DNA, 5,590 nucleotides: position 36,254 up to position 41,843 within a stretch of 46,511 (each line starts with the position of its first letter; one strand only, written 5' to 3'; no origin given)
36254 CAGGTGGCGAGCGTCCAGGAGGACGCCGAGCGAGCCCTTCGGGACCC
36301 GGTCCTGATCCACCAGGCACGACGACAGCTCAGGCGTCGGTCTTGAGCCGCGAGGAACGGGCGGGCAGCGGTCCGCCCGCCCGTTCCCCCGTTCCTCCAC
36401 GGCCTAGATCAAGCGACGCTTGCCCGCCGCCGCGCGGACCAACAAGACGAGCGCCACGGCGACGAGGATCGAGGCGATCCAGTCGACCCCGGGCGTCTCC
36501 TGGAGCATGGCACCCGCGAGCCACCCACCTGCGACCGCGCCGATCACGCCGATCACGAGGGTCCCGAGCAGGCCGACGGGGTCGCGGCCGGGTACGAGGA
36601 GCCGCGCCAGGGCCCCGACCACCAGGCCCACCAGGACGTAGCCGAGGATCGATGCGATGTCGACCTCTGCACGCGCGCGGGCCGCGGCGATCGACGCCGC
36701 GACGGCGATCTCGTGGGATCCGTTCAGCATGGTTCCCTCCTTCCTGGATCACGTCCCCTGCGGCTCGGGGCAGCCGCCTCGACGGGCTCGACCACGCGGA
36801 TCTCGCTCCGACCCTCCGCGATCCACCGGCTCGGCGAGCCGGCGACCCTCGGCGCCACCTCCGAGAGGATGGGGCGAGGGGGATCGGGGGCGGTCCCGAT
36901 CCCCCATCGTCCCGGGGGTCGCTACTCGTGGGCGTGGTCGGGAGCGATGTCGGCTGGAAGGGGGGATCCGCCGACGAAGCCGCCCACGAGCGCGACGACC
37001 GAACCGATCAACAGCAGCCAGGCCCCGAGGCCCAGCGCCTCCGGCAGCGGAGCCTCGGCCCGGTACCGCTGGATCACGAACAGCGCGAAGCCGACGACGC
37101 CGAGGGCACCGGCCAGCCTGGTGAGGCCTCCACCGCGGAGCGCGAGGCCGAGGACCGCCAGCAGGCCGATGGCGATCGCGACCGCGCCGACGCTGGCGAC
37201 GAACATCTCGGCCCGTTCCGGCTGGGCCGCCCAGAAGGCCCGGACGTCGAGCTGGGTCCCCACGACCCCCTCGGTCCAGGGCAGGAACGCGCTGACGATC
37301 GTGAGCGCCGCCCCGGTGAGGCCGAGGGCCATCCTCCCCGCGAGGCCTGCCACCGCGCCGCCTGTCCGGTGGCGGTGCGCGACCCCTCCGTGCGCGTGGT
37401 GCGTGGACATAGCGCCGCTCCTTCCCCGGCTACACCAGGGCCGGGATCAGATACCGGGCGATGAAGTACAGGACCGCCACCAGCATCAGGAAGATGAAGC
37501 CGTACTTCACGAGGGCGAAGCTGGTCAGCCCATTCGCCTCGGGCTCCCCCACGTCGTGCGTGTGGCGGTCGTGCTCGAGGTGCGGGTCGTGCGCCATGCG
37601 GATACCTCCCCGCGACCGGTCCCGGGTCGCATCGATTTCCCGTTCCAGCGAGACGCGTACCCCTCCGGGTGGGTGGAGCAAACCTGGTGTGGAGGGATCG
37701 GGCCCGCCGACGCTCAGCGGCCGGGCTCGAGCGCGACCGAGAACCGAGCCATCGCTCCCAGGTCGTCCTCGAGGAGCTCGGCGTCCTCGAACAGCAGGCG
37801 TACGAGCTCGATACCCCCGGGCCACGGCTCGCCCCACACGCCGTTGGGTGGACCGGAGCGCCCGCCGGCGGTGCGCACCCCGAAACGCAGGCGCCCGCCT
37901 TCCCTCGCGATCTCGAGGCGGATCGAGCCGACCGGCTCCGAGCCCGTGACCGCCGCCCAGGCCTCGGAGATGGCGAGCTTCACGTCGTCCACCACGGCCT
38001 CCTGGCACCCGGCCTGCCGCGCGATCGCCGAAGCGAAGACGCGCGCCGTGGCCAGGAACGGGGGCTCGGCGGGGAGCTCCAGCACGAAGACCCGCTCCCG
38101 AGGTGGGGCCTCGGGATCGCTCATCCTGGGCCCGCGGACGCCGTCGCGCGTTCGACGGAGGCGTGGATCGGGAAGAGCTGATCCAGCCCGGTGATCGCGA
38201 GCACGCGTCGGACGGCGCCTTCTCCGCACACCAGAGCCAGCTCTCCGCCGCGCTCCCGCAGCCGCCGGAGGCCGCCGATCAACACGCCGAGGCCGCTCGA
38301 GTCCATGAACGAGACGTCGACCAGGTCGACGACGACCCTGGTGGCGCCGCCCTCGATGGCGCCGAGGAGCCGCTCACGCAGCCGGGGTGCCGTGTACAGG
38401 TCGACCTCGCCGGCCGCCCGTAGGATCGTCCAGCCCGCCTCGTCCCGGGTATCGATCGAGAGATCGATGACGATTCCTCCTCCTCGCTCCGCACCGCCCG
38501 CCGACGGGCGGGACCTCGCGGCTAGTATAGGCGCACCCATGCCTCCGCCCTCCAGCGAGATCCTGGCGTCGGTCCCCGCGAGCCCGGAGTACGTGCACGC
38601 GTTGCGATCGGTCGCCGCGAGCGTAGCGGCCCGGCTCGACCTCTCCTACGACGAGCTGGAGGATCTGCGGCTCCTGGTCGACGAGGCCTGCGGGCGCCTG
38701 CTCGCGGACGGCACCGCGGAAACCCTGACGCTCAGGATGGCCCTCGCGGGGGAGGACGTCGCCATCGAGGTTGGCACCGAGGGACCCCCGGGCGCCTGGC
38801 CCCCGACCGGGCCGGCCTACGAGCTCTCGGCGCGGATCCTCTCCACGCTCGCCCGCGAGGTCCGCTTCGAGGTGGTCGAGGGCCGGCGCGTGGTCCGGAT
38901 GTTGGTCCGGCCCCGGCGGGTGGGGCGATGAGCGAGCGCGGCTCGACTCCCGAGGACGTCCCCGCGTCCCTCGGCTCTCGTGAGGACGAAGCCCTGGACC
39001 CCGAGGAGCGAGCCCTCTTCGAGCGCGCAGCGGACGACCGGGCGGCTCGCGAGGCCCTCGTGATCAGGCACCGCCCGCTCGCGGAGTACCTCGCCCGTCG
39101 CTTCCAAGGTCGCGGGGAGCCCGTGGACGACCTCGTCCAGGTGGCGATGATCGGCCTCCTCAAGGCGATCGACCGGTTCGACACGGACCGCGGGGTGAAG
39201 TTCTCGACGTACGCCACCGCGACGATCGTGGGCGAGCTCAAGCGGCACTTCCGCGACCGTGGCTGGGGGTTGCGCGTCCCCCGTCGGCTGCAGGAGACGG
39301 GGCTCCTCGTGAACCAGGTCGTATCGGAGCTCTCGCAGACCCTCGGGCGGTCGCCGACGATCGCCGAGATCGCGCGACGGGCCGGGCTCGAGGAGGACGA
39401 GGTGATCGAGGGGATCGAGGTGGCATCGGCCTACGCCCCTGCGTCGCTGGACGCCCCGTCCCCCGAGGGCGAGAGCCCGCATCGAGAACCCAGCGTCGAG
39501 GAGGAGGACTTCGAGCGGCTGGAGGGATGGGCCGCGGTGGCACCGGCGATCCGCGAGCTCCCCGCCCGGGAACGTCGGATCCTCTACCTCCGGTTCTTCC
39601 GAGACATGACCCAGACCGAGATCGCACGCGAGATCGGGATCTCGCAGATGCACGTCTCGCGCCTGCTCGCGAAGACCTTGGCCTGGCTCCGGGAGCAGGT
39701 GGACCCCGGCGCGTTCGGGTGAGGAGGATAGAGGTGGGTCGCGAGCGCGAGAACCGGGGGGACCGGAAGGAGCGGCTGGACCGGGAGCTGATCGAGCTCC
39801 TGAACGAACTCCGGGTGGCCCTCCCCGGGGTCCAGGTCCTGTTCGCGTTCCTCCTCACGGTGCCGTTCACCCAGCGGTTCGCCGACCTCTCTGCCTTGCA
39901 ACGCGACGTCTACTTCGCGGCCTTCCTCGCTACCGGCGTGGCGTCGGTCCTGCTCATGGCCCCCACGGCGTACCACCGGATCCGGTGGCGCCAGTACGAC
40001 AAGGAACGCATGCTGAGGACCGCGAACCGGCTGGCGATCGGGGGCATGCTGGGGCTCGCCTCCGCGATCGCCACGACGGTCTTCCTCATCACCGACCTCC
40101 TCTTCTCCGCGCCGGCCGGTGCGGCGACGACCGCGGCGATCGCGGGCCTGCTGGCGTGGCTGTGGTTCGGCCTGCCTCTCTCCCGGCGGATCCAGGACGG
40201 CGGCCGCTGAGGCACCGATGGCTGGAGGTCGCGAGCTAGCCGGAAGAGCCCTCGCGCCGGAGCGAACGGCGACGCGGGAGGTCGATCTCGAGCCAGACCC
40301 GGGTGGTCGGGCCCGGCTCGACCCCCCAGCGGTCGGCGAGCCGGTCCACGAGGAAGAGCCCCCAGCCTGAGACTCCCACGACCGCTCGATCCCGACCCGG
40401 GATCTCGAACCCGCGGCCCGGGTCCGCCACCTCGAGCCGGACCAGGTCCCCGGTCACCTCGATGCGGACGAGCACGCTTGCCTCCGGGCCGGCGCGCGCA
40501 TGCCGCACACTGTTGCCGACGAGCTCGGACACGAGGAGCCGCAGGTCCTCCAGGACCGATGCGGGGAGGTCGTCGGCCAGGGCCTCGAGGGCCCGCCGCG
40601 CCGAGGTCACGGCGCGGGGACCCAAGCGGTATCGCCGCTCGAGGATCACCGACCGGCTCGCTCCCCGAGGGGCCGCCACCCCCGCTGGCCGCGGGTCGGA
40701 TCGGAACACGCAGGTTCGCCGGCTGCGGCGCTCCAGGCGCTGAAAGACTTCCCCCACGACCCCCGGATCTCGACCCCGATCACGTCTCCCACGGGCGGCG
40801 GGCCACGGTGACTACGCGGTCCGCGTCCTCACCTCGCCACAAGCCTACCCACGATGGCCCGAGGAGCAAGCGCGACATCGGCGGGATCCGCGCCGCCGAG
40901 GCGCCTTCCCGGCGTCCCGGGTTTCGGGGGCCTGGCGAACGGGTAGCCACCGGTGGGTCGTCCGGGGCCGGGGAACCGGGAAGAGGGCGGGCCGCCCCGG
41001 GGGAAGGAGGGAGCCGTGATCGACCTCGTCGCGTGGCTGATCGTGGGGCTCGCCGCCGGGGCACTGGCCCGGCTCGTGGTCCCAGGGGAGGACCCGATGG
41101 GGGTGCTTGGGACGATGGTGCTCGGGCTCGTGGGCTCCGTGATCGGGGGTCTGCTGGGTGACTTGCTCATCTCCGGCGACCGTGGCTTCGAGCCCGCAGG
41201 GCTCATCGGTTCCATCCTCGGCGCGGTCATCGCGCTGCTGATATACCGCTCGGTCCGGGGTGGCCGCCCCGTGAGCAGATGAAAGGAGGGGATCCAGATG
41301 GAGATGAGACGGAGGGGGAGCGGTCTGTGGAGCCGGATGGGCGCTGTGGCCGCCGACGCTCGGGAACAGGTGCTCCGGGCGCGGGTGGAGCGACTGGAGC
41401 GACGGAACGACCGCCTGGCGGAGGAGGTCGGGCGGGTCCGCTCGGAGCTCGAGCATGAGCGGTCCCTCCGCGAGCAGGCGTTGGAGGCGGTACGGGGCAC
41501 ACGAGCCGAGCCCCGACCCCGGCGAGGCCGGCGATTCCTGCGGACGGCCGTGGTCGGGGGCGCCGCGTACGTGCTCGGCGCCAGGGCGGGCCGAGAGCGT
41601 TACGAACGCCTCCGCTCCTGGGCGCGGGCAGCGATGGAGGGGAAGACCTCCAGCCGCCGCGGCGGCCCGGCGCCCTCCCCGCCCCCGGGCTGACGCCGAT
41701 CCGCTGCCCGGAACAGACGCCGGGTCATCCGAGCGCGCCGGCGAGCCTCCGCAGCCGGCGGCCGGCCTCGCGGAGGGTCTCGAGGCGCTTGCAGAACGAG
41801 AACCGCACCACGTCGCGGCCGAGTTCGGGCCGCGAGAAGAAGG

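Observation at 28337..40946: Recurrent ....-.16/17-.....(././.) promoter-like motif marks a local regulon of the encoded SigB/F-family sigma factor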

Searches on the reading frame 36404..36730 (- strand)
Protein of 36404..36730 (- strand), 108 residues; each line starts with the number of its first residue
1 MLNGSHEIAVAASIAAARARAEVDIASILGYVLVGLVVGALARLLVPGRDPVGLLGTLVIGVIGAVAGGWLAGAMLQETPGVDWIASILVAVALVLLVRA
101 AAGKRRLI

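Call 9: search_protein_families(library=pfam, proteins=[window:36404-36730:-], max_evalue=0.01)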
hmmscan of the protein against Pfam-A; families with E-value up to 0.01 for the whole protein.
window:36404-36730:- (108 aa): 0 families

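Call 11: search_protein_families(library=ncbifam, proteins=[window:36404-36730:-], max_evalue=0.01)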
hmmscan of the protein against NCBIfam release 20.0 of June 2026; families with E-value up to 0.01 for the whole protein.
window:36404-36730:- (108 aa): 1 family
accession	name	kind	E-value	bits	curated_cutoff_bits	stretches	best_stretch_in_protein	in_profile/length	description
NF007771.0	PRK10457.1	equivalog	5e-09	36.5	129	1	27-93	2-68/82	hypothetical protein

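Call 49: search_protein_families(library=pfam, proteins=[window:36404-36730:-], max_evalue=5)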
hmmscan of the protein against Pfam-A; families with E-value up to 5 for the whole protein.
window:36404-36730:- (108 aa): 5 families
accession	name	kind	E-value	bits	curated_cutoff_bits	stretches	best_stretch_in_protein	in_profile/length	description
PF04893.22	Yip1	-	0.016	15.5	28.6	1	24-97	95-165/173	Yip1 domain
PF04226.18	Transgly_assoc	-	0.045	14.4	25.3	1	59-100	2-46/49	Transglycosylase associated protein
PF02537.21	CRCB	-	0.14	12.9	32.9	1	31-76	2-46/103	CrcB-like protein, Camphor Resistance (CrcB)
PF19613.4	DUF6118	-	0.17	11.7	27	1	9-77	130-195/245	Family of unknown function (DUF6118)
PF03458.18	Gly_transporter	-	0.19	12.1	23.5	1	33-96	5-69/78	Glycine transporter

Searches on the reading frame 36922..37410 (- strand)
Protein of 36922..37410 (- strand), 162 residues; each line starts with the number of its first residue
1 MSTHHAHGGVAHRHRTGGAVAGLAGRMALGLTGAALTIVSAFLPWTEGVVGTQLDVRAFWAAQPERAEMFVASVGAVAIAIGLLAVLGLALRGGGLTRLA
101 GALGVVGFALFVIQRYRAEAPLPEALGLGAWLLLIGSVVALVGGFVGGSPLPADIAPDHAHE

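Call 9: search_protein_families(library=pfam, proteins=[window:36922-37410:-], max_evalue=0.01)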
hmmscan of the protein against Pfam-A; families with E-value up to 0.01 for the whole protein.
window:36922-37410:- (162 aa): 0 families

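Call 11: search_protein_families(library=ncbifam, proteins=[window:36922-37410:-], max_evalue=0.01)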
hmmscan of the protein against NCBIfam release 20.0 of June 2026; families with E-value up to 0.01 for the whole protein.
window:36922-37410:- (162 aa): 0 families

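Call 49: search_protein_families(library=pfam, proteins=[window:36922-37410:-], max_evalue=5)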
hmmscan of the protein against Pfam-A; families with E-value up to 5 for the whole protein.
window:36922-37410:- (162 aa): 3 families
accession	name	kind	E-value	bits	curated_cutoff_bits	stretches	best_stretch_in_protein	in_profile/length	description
PF20990.2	DUF2207_C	-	0.017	15.3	33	1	37-124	106-195/247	Predicted membrane protein (DUF2207) C-terminal domain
PF06781.17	CrgA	-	0.8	10.3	24.8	1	102-143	41-81/89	Cell division protein CrgA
PF02656.20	DUF202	-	0.85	10.6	23.4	1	26-86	15-57/68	Domain of unknown function (DUF202)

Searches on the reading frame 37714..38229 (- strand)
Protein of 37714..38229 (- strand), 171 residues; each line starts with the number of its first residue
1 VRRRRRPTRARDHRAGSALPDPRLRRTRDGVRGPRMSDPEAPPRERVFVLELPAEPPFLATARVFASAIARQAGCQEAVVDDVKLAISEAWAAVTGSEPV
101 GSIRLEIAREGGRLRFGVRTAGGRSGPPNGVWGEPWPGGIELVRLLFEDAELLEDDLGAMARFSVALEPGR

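Call 10: search_protein_families(library=pfam, proteins=[window:37714-38229:-], max_evalue=0.01)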
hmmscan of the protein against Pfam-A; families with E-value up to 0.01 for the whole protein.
window:37714-38229:- (171 aa): 1 family
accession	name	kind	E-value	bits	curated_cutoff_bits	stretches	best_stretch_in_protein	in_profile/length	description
PF13581.12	HATPase_c_2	-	2.5e-07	31.2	27.4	1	52-127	1-80/127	Histidine kinase-like ATPase domain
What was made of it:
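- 37714..38085 (-): Second degenerate HATPase_c_2 (RsbW-like) protein, next to the STAS gene. Call 10.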

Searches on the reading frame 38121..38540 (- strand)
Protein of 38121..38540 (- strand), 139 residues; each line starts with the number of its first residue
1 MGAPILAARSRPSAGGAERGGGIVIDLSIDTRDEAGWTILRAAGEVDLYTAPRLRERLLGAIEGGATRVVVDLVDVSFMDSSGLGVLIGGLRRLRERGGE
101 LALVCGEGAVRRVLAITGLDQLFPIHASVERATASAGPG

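Call 10: search_protein_families(library=pfam, proteins=[window:38121-38540:-], max_evalue=0.01)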
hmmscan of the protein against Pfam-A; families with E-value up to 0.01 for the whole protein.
window:38121-38540:- (139 aa): 2 families
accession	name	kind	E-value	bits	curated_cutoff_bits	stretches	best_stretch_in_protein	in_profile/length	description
PF01740.26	STAS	-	1.4e-25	89.5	22.6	1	30-132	3-106/106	STAS domain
PF13466.11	STAS_2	-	2.4e-16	60.1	29.2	1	40-120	1-80/80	STAS domain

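Call 11: search_protein_families(library=ncbifam, proteins=[window:38121-38540:-], max_evalue=0.01)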
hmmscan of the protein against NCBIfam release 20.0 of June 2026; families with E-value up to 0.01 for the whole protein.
window:38121-38540:- (139 aa): 4 families
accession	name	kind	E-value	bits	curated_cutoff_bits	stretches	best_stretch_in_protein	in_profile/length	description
TIGR00377.1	ant_ant_sig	superfamily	1.4e-29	102.1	53.45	1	27-130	3-107/108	anti-sigma factor antagonist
TIGR02886.1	spore_II_AA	equivalog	4.6e-19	68.4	114.75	1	36-132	8-105/106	anti-sigma F factor antagonist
NF045506.1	antisigant_RssC_Pseudo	equivalog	0.00014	21.6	250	1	34-128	11-107/159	anti-sigma factor antagonist RssC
NF002134.0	PRK00971.1-4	equivalog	0.0013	17.6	557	1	32-111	324-402/429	glutaminase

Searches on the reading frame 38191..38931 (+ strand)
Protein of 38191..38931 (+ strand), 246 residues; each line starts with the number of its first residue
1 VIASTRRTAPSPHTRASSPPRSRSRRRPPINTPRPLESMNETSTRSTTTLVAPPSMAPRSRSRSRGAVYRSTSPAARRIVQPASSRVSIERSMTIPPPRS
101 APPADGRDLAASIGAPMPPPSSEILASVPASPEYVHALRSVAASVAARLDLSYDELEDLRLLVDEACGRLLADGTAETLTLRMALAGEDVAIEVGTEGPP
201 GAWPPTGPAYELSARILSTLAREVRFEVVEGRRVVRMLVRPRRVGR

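Call 10: search_protein_families(library=pfam, proteins=[window:38191-38931:+], max_evalue=0.01)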
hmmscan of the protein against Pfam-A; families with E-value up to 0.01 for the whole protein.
window:38191-38931:+ (246 aa): 1 family
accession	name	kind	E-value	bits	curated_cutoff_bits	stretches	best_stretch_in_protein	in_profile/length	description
PF13581.12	HATPase_c_2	-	6e-09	36.4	27.4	1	128-237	1-125/127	Histidine kinase-like ATPase domain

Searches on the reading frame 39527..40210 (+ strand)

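Call 10: search_protein_families(library=pfam, proteins=[window:39527-40210:+], max_evalue=0.01)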
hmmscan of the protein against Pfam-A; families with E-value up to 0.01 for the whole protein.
window:39527-40210:+ (227 aa): 1 family
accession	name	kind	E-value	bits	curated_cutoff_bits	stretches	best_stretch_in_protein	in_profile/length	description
PF19853.4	DUF6328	-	7.2e-43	146.5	26.3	1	80-217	4-142/142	Family of unknown function (DUF6328)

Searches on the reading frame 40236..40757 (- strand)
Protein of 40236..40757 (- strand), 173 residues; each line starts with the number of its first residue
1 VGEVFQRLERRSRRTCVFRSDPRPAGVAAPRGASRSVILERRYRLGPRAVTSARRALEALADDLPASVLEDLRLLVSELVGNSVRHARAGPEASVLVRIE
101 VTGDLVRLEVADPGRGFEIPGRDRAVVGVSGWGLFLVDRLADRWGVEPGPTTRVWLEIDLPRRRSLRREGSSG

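Call 10: search_protein_families(library=pfam, proteins=[window:40236-40757:-], max_evalue=0.01)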
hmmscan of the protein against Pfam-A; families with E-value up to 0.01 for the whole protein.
window:40236-40757:- (173 aa): 2 families
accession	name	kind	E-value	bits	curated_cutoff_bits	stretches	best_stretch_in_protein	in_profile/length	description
PF13581.12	HATPase_c_2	-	1.9e-16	60.6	27.4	1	47-151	5-119/127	Histidine kinase-like ATPase domain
PF02518.31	HATPase_c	-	2.5e-10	41.2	26.4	1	70-161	4-110/111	Histidine kinase-, DNA gyrase B-, and HSP90-like ATPase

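Call 11: search_protein_families(library=ncbifam, proteins=[window:40236-40757:-], max_evalue=0.01)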
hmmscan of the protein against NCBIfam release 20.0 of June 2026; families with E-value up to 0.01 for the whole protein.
window:40236-40757:- (173 aa): 7 families
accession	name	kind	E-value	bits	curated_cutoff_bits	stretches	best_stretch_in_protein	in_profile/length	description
NF041045.1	RsbA_anti_sig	subfamily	2.9e-09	36.6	210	1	44-147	185-289/303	anti-sigma factor RsbA family regulatory protein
NF003144.0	PRK04069.1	equivalog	1.5e-07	30.9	145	1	69-127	40-99/161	anti-sigma B factor RsbW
TIGR01925.2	spIIAB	equivalog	3.9e-06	26.8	135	1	51-118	15-85/137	anti-sigma F factor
TIGR01924.1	rsbW_low_gc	equivalog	1.3e-05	24.7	155.05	1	69-122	40-94/159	anti-sigma B factor RsbW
NF051872.1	HisKinPhyk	equivalog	0.0027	16.3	750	1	69-119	447-497/537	sensor histidine kinase PhyK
NF047322.1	HK_morpho_MacS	equivalog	0.0041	16.3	300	1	63-118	267-320/367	MacS family sensor histidine kinase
NF052531.1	Strep_LiaS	equivalog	0.0053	16.1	450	1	62-122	231-288/328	envelope stress sensor histidine kinase LiaS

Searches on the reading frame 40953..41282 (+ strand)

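Call 10: search_protein_families(library=pfam, proteins=[window:40953-41282:+], max_evalue=0.01)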
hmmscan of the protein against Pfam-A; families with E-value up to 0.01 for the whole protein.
window:40953-41282:+ (109 aa): 2 families
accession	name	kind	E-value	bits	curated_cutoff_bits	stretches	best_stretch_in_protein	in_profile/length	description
PF04226.18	Transgly_assoc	-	2e-11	44.4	25.3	1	55-103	1-49/49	Transglycosylase associated protein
PF05433.20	Rick_17kDa_Anti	-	0.0008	19.7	24.2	1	58-94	3-39/43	Glycine zipper 2TM domain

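Call 11: search_protein_families(library=ncbifam, proteins=[window:40953-41282:+], max_evalue=0.01)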
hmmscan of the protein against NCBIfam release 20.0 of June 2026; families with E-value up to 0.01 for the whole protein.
window:40953-41282:+ (109 aa): 1 family
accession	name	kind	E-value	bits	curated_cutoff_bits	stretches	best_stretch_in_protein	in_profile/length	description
NF007771.0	PRK10457.1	equivalog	1e-13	51.6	129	1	25-102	3-81/82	hypothetical protein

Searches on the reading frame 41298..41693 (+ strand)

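Call 10: search_protein_families(library=pfam, proteins=[window:41298-41693:+], max_evalue=0.01)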
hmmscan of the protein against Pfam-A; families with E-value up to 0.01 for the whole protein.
window:41298-41693:+ (131 aa): 1 family
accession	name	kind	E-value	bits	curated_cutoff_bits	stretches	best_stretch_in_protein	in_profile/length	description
PF06005.17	ZapB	-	0.0067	17.3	31.5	0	24-66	21-63/71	Cell division protein ZapB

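Call 49: search_protein_families(library=pfam, proteins=[window:41298-41693:+], max_evalue=5)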
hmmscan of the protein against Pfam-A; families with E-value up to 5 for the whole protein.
window:41298-41693:+ (131 aa): 2 families
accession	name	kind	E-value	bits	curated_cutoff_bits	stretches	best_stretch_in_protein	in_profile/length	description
PF06005.17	ZapB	-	0.0067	17.3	31.5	1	24-66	21-63/71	Cell division protein ZapB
PF11365.13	SOGA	-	0.017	16.6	31.1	1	24-68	17-61/94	Protein SOGA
